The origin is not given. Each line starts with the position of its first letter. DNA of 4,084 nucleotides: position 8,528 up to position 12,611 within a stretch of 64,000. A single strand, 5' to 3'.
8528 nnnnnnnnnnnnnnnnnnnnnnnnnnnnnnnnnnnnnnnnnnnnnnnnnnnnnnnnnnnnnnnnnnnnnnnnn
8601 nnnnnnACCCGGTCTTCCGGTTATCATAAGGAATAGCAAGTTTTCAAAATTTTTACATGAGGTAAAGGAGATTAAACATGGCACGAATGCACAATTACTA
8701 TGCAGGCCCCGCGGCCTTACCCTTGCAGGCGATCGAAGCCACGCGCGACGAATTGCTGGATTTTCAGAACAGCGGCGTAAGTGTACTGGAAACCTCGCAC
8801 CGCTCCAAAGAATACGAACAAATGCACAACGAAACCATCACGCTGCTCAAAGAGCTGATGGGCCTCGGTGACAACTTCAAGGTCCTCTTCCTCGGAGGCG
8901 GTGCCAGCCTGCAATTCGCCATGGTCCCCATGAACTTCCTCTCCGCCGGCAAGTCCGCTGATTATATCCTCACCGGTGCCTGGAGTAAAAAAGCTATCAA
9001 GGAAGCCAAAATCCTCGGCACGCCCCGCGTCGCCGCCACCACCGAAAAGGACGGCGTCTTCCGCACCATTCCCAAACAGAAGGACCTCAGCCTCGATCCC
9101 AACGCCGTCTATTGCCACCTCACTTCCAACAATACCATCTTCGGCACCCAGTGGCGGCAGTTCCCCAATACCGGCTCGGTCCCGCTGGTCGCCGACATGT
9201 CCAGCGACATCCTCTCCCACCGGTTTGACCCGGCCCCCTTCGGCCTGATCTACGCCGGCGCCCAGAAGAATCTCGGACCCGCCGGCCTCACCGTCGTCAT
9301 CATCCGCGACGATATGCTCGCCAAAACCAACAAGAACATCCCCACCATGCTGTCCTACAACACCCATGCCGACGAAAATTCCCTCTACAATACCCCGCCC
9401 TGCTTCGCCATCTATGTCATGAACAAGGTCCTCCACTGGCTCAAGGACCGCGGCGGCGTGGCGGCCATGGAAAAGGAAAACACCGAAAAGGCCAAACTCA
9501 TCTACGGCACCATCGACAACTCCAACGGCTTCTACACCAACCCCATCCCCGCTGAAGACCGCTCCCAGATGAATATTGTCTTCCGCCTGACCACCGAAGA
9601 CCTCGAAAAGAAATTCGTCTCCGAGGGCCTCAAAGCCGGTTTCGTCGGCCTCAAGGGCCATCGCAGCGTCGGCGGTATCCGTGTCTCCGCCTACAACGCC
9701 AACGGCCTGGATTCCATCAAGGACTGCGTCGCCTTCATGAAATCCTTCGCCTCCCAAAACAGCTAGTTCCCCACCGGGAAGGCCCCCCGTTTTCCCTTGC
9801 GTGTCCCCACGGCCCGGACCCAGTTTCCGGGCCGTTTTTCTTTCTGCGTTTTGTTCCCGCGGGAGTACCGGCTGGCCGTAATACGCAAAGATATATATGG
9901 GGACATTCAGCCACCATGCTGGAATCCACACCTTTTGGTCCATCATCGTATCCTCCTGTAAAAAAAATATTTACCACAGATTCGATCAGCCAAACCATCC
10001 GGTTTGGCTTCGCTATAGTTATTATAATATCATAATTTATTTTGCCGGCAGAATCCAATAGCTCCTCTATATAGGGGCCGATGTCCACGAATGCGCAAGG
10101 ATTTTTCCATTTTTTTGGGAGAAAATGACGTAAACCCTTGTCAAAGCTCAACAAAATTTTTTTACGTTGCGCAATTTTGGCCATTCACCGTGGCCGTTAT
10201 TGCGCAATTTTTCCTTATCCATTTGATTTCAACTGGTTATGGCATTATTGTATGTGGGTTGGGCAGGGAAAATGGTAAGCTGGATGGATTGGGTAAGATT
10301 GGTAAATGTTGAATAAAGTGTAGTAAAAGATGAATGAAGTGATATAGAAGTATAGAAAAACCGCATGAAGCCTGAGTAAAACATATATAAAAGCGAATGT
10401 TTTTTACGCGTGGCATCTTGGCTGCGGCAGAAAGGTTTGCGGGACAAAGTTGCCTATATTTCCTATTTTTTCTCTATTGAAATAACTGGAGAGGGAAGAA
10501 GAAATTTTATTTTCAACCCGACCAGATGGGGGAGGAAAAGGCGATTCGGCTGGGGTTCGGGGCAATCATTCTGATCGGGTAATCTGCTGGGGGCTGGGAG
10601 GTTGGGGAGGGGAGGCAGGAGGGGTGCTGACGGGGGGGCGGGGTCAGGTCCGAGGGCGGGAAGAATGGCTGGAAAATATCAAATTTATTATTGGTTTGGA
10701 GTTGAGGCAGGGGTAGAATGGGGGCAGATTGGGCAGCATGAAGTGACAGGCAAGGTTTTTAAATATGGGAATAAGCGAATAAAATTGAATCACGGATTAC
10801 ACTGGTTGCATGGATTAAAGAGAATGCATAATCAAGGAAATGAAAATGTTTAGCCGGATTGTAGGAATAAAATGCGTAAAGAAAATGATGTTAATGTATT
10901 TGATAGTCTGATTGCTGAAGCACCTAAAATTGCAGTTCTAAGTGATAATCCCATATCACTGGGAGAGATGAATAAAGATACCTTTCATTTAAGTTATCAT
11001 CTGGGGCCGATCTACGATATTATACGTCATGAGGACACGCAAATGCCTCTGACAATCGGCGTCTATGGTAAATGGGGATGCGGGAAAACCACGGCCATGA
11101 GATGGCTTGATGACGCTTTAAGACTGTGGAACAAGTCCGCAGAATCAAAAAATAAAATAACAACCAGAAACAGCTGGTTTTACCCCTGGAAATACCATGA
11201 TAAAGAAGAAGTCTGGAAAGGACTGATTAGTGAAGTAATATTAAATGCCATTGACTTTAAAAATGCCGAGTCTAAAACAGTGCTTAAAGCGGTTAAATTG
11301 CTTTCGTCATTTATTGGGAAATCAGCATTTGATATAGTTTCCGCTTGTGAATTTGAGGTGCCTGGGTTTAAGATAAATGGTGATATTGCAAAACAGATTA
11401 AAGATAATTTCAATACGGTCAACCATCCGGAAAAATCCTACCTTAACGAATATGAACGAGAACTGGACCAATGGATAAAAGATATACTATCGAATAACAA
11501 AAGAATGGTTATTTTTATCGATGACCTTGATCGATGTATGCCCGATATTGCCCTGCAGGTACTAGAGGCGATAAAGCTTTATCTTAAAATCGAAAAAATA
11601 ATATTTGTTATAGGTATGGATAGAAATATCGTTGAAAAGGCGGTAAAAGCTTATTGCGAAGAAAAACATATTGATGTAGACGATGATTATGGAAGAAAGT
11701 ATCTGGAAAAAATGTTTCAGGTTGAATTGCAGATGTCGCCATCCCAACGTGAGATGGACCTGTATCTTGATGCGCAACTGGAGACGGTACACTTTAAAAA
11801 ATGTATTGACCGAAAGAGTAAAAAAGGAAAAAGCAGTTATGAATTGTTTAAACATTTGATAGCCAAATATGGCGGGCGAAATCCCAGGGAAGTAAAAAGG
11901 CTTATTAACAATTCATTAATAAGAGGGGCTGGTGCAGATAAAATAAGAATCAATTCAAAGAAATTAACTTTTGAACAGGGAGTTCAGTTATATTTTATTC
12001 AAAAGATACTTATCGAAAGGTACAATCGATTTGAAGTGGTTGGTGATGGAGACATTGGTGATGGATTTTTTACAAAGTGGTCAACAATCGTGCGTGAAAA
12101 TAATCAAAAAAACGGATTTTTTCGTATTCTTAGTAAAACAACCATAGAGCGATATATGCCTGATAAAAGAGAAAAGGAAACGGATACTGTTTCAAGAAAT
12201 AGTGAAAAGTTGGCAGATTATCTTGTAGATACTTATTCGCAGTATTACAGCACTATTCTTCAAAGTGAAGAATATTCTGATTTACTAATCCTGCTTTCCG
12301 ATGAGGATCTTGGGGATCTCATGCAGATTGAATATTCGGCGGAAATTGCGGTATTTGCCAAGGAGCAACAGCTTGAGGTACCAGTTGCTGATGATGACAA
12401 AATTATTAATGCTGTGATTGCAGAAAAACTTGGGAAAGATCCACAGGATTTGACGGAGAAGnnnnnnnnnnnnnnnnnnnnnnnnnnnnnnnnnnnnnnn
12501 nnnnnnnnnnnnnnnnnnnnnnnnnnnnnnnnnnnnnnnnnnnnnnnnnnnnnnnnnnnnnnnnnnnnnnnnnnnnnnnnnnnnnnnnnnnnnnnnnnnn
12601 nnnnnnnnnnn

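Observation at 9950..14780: AT-rich accessory island encoding a soluble KAP P-loop NTPase fused to about 14 LRRs (NLR-like single-protein sensor candidate)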

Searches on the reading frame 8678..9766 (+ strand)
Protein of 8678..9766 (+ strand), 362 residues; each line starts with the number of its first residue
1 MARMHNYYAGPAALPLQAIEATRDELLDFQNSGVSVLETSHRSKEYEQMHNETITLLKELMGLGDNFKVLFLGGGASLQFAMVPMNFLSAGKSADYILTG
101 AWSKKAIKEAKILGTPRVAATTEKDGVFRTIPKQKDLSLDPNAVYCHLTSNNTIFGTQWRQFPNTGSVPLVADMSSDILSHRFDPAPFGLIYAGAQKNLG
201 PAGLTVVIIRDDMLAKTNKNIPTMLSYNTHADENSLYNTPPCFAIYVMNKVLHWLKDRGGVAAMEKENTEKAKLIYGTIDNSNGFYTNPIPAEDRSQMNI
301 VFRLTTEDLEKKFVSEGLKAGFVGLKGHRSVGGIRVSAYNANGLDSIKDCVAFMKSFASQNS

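Call 3: search_protein_families(library=pfam, proteins=[window:8678-9766:+], max_evalue=0.01)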
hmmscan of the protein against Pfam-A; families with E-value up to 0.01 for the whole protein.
window:8678-9766:+ (362 aa): 1 family
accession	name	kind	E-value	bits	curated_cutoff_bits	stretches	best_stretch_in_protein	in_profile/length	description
PF00266.25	Aminotran_5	-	5.7e-38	131.3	21.5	1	6-345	3-366/371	Aminotransferase class-V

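Call 12: list_cluster_members(proteins=[P0001, window:8678-9763:+, P0002, P0004, P0008])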
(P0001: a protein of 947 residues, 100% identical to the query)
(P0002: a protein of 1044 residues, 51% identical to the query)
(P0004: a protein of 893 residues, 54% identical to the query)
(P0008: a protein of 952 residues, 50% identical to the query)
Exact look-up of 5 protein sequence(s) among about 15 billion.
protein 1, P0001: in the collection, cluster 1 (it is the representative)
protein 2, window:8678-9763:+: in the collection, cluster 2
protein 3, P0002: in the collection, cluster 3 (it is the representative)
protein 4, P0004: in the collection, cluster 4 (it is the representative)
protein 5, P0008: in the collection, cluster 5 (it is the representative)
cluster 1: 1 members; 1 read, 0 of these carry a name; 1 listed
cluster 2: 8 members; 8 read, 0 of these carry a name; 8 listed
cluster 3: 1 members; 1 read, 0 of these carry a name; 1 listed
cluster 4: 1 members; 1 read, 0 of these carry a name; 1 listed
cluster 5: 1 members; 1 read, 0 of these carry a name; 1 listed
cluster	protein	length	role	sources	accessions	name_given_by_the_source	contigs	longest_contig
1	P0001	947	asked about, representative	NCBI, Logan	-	-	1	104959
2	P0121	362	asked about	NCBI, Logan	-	-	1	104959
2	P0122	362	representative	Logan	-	-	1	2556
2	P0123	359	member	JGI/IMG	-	-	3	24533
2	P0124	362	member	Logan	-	-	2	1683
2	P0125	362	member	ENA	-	-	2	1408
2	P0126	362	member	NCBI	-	-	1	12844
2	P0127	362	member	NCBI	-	-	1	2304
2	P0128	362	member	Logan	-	-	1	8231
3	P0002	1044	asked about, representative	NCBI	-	-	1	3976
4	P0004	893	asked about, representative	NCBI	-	-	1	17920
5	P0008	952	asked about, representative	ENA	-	-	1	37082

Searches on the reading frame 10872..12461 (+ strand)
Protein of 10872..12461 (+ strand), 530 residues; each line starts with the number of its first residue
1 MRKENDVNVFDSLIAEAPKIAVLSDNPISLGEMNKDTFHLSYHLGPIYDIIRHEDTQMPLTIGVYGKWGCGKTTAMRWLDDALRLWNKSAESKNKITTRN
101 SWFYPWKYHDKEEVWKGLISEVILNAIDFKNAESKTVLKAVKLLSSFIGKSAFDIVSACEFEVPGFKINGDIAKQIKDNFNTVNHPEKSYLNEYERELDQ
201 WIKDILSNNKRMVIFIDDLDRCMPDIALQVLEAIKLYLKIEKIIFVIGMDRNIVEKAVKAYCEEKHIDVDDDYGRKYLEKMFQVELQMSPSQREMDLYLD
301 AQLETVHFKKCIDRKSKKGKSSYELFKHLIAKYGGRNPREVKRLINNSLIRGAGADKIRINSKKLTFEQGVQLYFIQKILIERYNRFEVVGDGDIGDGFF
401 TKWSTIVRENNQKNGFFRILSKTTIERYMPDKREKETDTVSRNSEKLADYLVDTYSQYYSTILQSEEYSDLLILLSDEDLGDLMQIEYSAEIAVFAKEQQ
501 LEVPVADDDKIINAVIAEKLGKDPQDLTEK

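Call 55: search_solved_structures(query=window:10872-12461:+, max_evalue=1)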
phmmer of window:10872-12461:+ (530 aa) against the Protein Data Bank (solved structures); distinct sequences matched with E-value up to 1: 0.

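Call 56: search_dna_similar(query=window:10872-12461:+, collection=plasmids, mode=protein, max_rows=15)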
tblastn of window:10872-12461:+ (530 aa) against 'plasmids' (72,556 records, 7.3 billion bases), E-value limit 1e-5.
Records with a match: 206; places in all: 211; records where one place covers at least 80% of the query: 0.
Best place of each record, by identity: <60% 206.
By first word of the organism name: Klebsiella 26; Rhizobium 16; Agrobacterium 15; Bacillus 15; Deinococcus 14; Vibrio 13; Sinorhizobium 7; Pantoea 6; Rhodococcus 5; Hymenobacter 4; and 56 more.
By predicted mobility (MOB-suite, as given by PLSDB): non-mobilizable 104; conjugative 75; mobilizable 27.
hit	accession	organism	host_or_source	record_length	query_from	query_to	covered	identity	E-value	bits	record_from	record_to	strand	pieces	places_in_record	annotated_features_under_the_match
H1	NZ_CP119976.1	Agrobacterium leguminum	pure culture,soil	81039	1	384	72%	24.2%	4e-18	96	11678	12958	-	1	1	qatA: Qat anti-phage system ATPase QatA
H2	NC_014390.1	Butyrivibrio proteoclasticus B316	-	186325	24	347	61%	28.3%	2e-19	100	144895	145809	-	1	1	P-loop NTPase fold protein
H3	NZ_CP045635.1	Roseibium aggregatum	-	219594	14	385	70%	24.0%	3e-18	97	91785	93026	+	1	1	qatA: Qat anti-phage system ATPase QatA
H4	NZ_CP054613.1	Paenibacillus cellulosilyticus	cell culture,soil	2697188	15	357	65%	25.3%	3e-16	90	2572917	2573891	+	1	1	none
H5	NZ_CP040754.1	Sulfitobacter sp. BSw21498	Seawater,seawater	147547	18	356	64%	25.4%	8e-24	113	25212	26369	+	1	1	qatA: Qat anti-phage system ATPase QatA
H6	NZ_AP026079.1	Acaryochloris marina MBIC10699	cell culture,Ascidian, Diplosoma similis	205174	13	346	63%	25.6%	2e-17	94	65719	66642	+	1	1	KAP family NTPase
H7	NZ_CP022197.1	Celeribacter ethanolicus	cell culture,oil-contaminated sediment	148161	22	384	68%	23.5%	1e-16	91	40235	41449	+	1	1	qatA: Qat anti-phage system ATPase QatA | RES family NAD+ phosphorylase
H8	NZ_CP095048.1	Hymenobacter cellulosilyticus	single cell,air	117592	47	385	64%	25.1%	3e-21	105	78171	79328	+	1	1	qatA: Qat anti-phage system ATPase QatA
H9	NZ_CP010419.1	Azotobacter chroococcum NCIMB 8003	cell culture,soil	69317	57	384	62%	25.6%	1e-18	98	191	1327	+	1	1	qatA: Qat anti-phage system ATPase QatA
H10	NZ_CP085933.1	Segatella copri DSM 18205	-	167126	29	356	62%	25.5%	1e-14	85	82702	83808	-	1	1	P-loop NTPase fold protein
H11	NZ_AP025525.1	Mycobacterium sp. 20KCMC460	Homo sapiens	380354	12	288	52%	29.8%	1e-20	103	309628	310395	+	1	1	P-loop NTPase fold protein | hypothetical protein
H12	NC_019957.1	Mycobacterium sp. JS623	-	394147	60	346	54%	28.6%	5e-21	105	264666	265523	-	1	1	P-loop NTPase fold protein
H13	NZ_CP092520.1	Cetobacterium somerae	Danio rerio,tissue sample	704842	47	390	65%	23.8%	1e-7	62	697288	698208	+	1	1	P-loop NTPase fold protein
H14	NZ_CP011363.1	Salimicrobium jeotgali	-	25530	60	377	60%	25.5%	6e-9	67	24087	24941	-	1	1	KAP family NTPase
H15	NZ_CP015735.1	Arthrobacter sp. U41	Purified bacterial strains from deep ...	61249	59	389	62%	24.5%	6e-13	79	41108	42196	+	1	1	P-loop NTPase fold protein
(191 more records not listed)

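Call 57: search_dna_similar(query=window:10872-12461:+, collection=phages, mode=protein, max_rows=15)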
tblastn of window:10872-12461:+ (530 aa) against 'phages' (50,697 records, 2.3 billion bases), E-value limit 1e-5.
Records with a match: 2; places in all: 2; records where one place covers at least 80% of the query: 0.
Best place of each record, by identity: <60% 2.
By first word of the organism name: Bacteriophage 2.
By host as written in the record: Helicobacter sp. 1; - 1.
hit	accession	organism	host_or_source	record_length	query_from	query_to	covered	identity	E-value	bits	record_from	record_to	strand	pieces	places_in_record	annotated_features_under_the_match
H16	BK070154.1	Bacteriophage sp.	Helicobacter sp.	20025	54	304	47%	23.4%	4e-7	59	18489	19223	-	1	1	hypothetical protein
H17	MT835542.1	Bacteriophage sp.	human fecal samples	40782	57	288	44%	24.3%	5e-9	66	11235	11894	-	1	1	record has no annotation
